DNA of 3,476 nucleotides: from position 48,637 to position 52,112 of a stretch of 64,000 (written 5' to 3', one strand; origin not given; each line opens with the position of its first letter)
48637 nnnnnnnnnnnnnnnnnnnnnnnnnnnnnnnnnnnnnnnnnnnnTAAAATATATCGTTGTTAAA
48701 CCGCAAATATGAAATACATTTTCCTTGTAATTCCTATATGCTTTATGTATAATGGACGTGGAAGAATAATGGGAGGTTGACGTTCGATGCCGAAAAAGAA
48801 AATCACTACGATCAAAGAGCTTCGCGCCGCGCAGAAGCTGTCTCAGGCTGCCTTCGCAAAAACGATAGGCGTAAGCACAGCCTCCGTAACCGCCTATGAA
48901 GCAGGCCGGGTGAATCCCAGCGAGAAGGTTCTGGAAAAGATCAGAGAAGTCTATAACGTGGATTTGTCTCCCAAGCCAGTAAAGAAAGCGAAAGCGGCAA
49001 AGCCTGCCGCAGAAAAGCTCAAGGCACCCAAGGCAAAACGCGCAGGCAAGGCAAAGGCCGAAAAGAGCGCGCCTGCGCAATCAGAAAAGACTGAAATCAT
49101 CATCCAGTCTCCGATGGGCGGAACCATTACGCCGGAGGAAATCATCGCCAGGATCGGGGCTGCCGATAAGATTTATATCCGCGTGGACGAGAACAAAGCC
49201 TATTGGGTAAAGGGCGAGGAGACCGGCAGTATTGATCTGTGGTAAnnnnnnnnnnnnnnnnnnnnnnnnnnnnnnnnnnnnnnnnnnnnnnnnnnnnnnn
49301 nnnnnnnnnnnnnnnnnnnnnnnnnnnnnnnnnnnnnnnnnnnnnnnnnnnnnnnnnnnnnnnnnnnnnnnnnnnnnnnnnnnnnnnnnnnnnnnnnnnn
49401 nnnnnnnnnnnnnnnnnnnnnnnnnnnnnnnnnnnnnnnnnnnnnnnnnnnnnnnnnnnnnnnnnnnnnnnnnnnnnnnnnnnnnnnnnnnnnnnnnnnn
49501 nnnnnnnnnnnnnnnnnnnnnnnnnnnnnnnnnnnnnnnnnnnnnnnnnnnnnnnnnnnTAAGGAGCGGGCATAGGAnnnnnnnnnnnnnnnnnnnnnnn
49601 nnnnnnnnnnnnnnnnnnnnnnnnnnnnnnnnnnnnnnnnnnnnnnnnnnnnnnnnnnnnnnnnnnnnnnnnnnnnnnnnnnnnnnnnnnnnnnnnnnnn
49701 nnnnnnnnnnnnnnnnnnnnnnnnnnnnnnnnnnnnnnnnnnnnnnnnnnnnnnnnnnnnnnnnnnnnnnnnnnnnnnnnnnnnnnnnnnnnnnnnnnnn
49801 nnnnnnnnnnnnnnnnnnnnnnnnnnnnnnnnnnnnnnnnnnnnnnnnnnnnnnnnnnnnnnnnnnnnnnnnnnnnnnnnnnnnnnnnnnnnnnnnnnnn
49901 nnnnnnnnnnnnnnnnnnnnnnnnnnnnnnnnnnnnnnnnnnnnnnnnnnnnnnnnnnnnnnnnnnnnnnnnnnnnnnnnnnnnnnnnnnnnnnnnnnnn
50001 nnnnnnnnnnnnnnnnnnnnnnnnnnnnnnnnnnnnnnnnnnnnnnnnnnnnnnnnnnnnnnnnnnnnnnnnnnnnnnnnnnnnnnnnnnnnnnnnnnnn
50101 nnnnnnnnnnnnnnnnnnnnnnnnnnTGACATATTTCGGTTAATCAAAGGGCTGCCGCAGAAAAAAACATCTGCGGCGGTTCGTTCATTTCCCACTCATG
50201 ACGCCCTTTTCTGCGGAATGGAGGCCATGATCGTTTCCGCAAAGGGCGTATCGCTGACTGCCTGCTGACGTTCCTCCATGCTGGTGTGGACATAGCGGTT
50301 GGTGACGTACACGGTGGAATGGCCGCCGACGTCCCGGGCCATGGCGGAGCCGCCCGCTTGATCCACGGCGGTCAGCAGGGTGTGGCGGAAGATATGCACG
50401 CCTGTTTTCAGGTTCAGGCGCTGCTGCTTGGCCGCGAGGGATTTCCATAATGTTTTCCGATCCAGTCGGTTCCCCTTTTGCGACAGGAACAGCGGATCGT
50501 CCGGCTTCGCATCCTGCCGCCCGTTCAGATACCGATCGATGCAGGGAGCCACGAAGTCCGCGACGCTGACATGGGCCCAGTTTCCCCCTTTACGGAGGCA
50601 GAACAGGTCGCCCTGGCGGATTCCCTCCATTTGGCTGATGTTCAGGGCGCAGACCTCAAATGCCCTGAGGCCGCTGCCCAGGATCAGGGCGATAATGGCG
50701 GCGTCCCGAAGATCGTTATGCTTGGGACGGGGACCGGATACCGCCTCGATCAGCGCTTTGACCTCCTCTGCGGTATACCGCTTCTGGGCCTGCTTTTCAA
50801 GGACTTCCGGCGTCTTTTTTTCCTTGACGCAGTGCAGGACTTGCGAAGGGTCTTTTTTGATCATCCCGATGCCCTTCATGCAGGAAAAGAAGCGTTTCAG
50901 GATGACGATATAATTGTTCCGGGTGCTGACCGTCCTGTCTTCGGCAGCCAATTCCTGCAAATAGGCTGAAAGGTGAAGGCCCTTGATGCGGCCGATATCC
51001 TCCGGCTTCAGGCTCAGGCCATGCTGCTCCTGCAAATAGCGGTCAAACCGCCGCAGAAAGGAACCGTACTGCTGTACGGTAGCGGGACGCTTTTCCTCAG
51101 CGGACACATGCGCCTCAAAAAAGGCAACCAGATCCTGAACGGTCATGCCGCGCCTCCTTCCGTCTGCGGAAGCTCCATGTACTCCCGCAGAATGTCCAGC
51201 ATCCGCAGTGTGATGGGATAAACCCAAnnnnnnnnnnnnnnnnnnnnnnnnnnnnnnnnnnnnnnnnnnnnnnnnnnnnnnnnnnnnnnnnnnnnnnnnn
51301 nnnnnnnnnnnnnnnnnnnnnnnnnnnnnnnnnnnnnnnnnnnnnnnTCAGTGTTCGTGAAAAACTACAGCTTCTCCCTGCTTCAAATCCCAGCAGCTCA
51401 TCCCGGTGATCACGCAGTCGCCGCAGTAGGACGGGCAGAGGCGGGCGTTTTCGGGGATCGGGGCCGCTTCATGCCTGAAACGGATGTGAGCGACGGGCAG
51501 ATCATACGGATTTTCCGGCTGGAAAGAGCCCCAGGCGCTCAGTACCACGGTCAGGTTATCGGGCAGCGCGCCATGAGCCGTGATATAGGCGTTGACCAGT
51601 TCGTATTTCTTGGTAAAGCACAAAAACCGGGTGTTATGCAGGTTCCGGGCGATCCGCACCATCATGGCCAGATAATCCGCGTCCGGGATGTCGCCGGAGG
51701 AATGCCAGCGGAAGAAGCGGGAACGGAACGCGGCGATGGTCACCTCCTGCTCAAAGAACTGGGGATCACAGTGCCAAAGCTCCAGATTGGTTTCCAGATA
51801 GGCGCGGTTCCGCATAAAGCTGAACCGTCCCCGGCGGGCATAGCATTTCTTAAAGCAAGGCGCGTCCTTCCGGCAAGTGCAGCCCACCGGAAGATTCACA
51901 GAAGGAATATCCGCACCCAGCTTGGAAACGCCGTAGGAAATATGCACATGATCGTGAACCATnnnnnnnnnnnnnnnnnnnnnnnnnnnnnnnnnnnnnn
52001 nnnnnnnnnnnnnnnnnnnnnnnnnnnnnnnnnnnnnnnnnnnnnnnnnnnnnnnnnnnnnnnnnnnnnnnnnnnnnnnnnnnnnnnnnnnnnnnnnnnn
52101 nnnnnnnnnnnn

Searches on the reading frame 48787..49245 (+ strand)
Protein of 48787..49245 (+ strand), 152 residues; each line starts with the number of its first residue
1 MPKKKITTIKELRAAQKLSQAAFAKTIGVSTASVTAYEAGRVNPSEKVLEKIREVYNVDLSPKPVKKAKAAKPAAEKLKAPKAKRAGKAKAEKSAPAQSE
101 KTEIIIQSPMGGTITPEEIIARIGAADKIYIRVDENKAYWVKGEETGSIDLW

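Call 41: search_protein_families(library=phrogs, proteins=[window:48787-49245:+], max_evalue=0.001)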
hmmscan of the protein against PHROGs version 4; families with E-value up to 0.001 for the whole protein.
window:48787-49245:+ (152 aa): 15 families
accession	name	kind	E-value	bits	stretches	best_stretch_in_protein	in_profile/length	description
phrog_8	-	transcription regulation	2e-12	48.2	1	8-98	80-150/346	transcriptional regulator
phrog_3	-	transcription regulation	5.3e-10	40.6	1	3-110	87-193/430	transcriptional repressor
phrog_2104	-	unknown function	1.9e-09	38.6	1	5-54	40-89/103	-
phrog_2439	-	transcription regulation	6.3e-09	36.2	1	8-59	11-62/367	transcriptional regulator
phrog_1373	-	transcription regulation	1.8e-08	35.6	1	8-99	67-154/166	transcriptional regulator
phrog_2967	-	transcription regulation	6.3e-07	30.2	1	8-60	14-66/225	transcriptional regulator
phrog_4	-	transcription regulation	8.1e-07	29.3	1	8-61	140-189/400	transcriptional repressor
phrog_7241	-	transcription regulation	2.1e-06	28.8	1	9-59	66-116/122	transcriptional regulator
phrog_17513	-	transcription regulation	3.1e-06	28.2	1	8-97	13-105/118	transcriptional regulator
phrog_2328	-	transcription regulation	7.3e-06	26.8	1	12-60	23-71/128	transcriptional repressor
phrog_38149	-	unknown function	4.6e-05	24.4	1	7-93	11-87/190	-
phrog_4779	-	transcription regulation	0.0001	23.8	1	8-84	6-81/98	transcriptional regulator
phrog_147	-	transcription regulation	0.00013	23.3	1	8-53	8-54/100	transcriptional regulator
phrog_296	-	integration and excision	0.00022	21.1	1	4-57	227-281/626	DNA transposition protein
phrog_5823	-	transcription regulation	0.00079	19.7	1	9-62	11-65/404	transcriptional regulator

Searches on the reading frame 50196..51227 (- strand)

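Call 22: search_protein_families(library=pfam, proteins=[window:50196-51227:-], max_evalue=0.001)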
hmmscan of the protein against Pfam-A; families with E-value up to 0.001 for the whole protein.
window:50196-51227:- (343 aa): 3 families
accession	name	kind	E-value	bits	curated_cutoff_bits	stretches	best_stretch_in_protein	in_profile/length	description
PF00589.27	Phage_integrase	-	1.7e-21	77.2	27.1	1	150-318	2-171/172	Phage integrase family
PF02899.23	Phage_int_SAM_1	-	3.8e-06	27.5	22.3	1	37-115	4-77/83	Phage integrase, N-terminal SAM-like domain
PF13495.12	Phage_int_SAM_4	-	3.4e-05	24.6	27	1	37-115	5-76/85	Phage integrase, N-terminal SAM-like domain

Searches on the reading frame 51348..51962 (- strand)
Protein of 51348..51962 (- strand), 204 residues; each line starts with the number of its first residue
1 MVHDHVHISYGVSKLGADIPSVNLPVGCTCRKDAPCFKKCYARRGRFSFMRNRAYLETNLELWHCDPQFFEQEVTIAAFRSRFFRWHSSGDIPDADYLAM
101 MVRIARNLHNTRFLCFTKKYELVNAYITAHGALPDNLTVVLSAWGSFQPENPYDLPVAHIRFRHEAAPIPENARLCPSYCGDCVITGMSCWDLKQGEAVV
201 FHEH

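Call 22: search_protein_families(library=pfam, proteins=[window:51348-51962:-], max_evalue=0.001)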
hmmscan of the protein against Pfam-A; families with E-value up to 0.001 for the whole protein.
window:51348-51962:- (204 aa): 1 family
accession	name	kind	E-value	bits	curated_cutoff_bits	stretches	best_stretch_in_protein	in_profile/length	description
PF17338.8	GP88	-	6.3e-23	82.3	24.4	1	21-146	27-163/230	Gene product 88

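Call 41: search_protein_families(library=phrogs, proteins=[window:51348-51962:-], max_evalue=0.001)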
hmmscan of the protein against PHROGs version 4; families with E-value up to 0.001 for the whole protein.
window:51348-51962:- (204 aa): 1 family
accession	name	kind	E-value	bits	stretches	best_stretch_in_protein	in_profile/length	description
phrog_1392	-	unknown function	3.3e-08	34.2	1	39-148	92-207/296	-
